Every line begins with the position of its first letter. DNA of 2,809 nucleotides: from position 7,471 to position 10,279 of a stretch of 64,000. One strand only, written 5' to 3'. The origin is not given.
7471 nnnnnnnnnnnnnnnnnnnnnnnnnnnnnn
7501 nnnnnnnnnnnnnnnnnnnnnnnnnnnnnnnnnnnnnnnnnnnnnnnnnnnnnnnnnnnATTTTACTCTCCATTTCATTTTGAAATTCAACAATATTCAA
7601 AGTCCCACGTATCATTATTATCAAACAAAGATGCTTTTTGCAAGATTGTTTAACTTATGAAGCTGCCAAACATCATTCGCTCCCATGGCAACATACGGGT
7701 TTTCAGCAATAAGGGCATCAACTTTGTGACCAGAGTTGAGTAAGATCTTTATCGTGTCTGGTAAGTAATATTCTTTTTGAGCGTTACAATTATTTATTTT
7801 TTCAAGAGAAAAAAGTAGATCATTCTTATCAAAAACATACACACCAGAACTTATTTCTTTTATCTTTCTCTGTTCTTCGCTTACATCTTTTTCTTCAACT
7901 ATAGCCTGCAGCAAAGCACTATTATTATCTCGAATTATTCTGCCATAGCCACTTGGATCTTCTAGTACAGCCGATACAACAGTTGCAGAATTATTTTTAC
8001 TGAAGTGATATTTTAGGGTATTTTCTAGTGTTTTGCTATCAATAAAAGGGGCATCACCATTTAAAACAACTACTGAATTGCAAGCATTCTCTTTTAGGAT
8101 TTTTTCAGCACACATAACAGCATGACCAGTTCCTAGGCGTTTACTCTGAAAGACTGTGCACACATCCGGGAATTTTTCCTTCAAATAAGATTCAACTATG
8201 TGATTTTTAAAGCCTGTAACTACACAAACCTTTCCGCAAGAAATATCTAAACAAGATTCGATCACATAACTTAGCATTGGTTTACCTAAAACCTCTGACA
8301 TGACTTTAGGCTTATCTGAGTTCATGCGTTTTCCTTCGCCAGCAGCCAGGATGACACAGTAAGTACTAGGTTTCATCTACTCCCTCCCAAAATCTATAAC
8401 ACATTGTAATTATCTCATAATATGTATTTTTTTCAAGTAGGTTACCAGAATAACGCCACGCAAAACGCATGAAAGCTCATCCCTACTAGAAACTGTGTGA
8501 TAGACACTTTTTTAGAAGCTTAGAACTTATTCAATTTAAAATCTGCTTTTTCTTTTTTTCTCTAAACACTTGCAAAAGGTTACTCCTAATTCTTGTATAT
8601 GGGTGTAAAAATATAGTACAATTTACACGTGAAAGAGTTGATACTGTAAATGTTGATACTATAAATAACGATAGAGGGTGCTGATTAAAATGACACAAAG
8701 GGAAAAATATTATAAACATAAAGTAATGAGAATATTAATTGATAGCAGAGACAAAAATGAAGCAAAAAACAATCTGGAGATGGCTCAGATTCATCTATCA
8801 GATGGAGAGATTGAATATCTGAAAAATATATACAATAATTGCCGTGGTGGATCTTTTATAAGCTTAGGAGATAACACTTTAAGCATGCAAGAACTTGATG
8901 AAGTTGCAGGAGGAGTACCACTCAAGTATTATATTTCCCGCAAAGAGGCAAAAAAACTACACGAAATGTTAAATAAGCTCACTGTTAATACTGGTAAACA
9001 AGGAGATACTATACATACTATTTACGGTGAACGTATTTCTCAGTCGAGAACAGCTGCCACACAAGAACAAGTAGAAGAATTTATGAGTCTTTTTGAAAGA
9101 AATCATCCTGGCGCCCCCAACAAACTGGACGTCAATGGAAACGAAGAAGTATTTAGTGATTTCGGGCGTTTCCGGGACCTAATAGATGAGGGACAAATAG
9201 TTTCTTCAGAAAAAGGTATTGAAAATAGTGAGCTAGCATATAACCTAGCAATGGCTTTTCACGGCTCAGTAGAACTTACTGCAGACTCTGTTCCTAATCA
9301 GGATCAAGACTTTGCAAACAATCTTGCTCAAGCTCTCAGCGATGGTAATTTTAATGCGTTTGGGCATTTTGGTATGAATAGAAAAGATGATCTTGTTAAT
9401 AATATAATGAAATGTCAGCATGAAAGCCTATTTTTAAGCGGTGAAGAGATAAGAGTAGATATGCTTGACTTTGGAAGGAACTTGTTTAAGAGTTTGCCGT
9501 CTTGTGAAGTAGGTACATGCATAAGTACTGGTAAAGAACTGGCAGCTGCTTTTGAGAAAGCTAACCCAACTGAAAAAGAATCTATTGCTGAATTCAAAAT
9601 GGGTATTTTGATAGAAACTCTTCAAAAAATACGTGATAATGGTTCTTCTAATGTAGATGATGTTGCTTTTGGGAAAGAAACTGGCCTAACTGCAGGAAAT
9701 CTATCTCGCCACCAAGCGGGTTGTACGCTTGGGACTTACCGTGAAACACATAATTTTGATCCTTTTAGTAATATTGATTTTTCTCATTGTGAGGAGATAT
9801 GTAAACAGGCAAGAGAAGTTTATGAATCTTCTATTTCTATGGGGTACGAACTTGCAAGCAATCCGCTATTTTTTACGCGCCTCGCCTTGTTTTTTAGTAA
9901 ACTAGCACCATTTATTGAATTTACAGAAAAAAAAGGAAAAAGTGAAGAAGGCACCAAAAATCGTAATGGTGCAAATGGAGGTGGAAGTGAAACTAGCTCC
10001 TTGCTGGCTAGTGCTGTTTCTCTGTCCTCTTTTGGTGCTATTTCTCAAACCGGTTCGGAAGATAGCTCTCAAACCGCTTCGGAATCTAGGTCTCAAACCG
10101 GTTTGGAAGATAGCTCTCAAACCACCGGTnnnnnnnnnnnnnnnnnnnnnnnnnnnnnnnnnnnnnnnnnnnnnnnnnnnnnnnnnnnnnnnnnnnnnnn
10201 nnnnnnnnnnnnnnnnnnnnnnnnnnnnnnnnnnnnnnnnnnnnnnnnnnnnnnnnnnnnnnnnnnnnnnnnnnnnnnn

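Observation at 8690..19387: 3565-aa ORF whose N-terminus is a bacteriocin-type double-glycine leader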

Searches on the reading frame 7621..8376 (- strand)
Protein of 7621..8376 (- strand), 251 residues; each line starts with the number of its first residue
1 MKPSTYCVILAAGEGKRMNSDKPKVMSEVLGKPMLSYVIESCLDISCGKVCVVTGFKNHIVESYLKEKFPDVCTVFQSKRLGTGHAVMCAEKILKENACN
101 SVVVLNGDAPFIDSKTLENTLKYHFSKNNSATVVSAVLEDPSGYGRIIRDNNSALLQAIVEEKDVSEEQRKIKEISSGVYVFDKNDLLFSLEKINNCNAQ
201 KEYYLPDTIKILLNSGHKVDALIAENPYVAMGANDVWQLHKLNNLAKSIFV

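Call 8: search_protein_families(library=pfam, proteins=[window:7621-8376:-], max_evalue=0.00001)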
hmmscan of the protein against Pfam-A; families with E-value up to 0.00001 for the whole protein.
window:7621-8376:- (251 aa): 4 families
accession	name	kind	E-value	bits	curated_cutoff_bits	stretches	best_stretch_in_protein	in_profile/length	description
PF00483.29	NTP_transferase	-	6.4e-22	78.8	21.2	1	8-224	3-221/245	Nucleotidyl transferase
PF12804.13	NTP_transf_3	-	3.6e-16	60.2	27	1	7-135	1-122/160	MobA-like NTP transferase domain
PF01128.25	IspD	-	4.4e-09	36.9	27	1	7-134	3-127/221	2-C-methyl-D-erythritol 4-phosphate cytidylyltransferase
PF02348.25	CTP_transf_3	-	5.3e-08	33.4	22.6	1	22-132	14-121/217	Cytidylyltransferase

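Call 16: find_related_loci(query=window:7621-8376:-, collection=genome_contigs, flank=10000)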
Query window:7621-8376:- (251 aa) in genome_contigs; peptide patterns used: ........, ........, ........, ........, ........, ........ (x = any residue, [..] = any of these).
488 stretches matched a pattern; 440 encode a relative of the query (tblastn E <= 1e-3); the best 80 are kept; 80 distinct loci.
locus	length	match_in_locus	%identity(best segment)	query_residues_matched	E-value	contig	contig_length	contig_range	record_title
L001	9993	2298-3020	49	7-247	2e-71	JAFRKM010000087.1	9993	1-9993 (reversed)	MAG: Clostridia bacterium isolate RGIG2552 Goat_Jejunum-6__c163807, whole genome shotgun sequence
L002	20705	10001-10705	50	8-247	4e-71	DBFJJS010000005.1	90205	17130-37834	MAG TPA_asm: Candidatus Faeciplasma sp. isolate MAG8132 contig5, whole genome shotgun sequence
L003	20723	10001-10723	49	7-247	1e-70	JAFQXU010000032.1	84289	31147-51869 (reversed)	MAG: Clostridia bacterium isolate RGIG2248 Goat_Duodenum-1__c252084, whole genome shotgun sequence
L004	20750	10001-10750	46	4-247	7e-71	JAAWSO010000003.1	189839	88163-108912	MAG: Clostridiales bacterium isolate ABMPRH_76_1 SL341402_scaffold_18, whole genome shotgun sequence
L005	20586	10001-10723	49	7-247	6e-70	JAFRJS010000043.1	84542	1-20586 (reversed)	MAG: Clostridia bacterium isolate RGIG2532 Goat_Jejunum-5__c69669, whole genome shotgun sequence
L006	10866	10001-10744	45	8-251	7e-67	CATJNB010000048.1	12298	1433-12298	MAG: uncultured Eubacteriales bacterium isolate iMGMC-685_1678881677 genome assembly, contig: MegahitA5_60042, whole gen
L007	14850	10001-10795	43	1-250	2e-60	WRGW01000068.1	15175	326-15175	MAG: Oscillospiraceae bacterium isolate Nt197P1bin1 JGI24703J35330_11748389, whole genome shotgun sequence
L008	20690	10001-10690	44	6-241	6e-58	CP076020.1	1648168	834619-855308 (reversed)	Mycoplasmatota bacterium strain zrk2 chromosome, complete genome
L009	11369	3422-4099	47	5-234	2e-57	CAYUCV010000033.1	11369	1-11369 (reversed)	MAG TPA_asm: uncultured bacterium isolate SRP098346_co1_447 genome assembly, contig: NODE_7092_length_11369_cov_11.44069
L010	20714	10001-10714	45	5-239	1e-55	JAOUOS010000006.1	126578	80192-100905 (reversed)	MAG: Spirochaetia bacterium isolate 8_1_Oct_SF_Bin24 8_1_Oct_SF_Bin24_scaffold_54_c1, whole genome shotgun sequence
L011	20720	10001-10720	41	2-247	8e-55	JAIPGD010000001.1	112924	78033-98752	MAG: Candidatus Izimaplasma bacterium isolate Tobar14m-G21 Tobar14m-C79, whole genome shotgun sequence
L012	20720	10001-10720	43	1-247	1e-53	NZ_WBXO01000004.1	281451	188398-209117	Heliorestis acidaminivorans strain DSM 24790 NODE_4_length_281451_cov_23.9094, whole genome shotgun sequence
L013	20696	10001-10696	41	5-239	2e-53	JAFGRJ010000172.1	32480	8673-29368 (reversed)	MAG: Candidatus Cloacimonadota bacterium isolate Zod_Metabat.824 k87_7057906, whole genome shotgun sequence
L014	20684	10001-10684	45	7-239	4e-53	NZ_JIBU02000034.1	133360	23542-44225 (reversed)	Clostridium drakei strain SL1 contig_34, whole genome shotgun sequence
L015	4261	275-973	39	2-239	6e-53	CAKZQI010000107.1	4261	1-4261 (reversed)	MAG TPA_asm: uncultured Armatimonadetes bacterium isolate SRR5214706_bin.128_CONCOCT_v1.1_MAG genome assembly, contig: E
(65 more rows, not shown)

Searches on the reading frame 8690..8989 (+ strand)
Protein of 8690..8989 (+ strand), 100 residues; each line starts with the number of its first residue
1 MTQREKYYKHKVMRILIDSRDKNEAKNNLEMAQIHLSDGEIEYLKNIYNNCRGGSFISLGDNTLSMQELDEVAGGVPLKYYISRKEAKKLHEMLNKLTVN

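Call 5: search_protein_families(library=pfam, proteins=[window:8690-8989:+], max_evalue=1)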
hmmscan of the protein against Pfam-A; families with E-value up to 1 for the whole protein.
window:8690-8989:+ (100 aa): 1 family
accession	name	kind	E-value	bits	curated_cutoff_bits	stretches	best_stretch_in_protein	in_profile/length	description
PF09183.16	DUF1947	-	0.34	11.6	22.5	1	79-97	2-20/65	Domain of unknown function (DUF1947)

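Call 6: search_protein_families(library=ncbifam, proteins=[window:8690-8989:+], max_evalue=1)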
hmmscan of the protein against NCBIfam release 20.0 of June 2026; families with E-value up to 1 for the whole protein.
window:8690-8989:+ (100 aa): 1 family
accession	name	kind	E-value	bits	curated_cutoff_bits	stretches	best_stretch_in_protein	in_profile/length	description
NF038167.1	cyan_ocin_like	subfamily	0.12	12.5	32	1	64-79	11-23/72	CTB family bacteriocin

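Call 30: search_protein_families(library=ncbifam, proteins=[window:8690-8929:+], max_evalue=10)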
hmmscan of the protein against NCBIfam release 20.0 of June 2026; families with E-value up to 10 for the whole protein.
window:8690-8929:+ (80 aa): 0 families

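Call 31: search_protein_families(library=pfam, proteins=[window:8690-8929:+], max_evalue=10)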
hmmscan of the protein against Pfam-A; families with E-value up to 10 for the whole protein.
window:8690-8929:+ (80 aa): 1 family
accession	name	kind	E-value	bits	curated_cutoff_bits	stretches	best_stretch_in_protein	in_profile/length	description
PF04604.19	L_biotic_typeA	-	0.34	11.2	21.7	1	62-75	13-26/50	Type-A lantibiotic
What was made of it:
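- On GG-leader / PCAT substrate: The ORF2 leader matches nothing (calls 5, 6, 30, 31).
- No leader model is significant (calls 5, 6, 30, 31).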

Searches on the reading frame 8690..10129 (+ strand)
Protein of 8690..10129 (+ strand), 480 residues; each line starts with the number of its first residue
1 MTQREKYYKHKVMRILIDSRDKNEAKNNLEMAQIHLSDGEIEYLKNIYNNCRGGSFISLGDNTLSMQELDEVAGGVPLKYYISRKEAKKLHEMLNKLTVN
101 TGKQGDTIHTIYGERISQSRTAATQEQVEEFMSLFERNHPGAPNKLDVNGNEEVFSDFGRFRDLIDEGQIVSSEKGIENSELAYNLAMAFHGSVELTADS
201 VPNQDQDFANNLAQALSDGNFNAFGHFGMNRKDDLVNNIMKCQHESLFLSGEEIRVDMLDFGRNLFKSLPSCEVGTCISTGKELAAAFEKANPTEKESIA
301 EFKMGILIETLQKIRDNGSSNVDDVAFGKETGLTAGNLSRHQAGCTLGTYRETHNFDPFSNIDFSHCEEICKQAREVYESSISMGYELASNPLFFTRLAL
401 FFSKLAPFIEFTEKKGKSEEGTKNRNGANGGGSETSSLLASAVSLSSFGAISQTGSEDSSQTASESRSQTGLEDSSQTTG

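Call 59: predict_structure(protein=window:8690-10129:+)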
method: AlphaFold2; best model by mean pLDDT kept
length: 480 residues; sequences in the alignment: 1
mean_pLDDT: 39.7   pTM: 0.29
mean pLDDT of the five models: 39.7, 34.6, 32.3, 31.5, 31.1
residues with pLDDT >= 90: 0; 70-90: 9; 50-70: 67; < 50: 404
segments of 3 or more residues with pLDDT < 50: 1-8, 49-260, 268-275, 291-294, 314-375, 377-480
pLDDT, mean of each block of 10 residues (from residue 1): 43 60 72 63 54 36 34 34 36 33 30 29 38 40 35 33 34 33 35 31 38 40 36 38 33 39 49 48 52 49 53 45 34 34 32 37 40 46 37 43 43 40 39 33 32 29 31 30
secondary structure, 60 per line:
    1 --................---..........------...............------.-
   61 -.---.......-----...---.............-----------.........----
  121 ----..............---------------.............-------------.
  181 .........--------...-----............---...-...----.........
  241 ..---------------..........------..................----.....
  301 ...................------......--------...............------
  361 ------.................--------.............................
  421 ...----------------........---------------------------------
elements in order: H3-18 H22-31 H38-52 H66-72 H84-96 H108-116 H125-138 H154-166 H180-189 H206-217 H232-242 H258-267 H274-291 H296-319 H326-331 H340-354 H367-383 H392-423 H440-447
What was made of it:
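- AF2 puts a helix at aa 66-72, directly before GG, and predicts an all-helical leader (call 59, low confidence).
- Tried and rejected: Rejected because the leader is predicted all-helical, not beta-grasp (call 59, low confidence), and its sequence fits the PCAT consensus.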
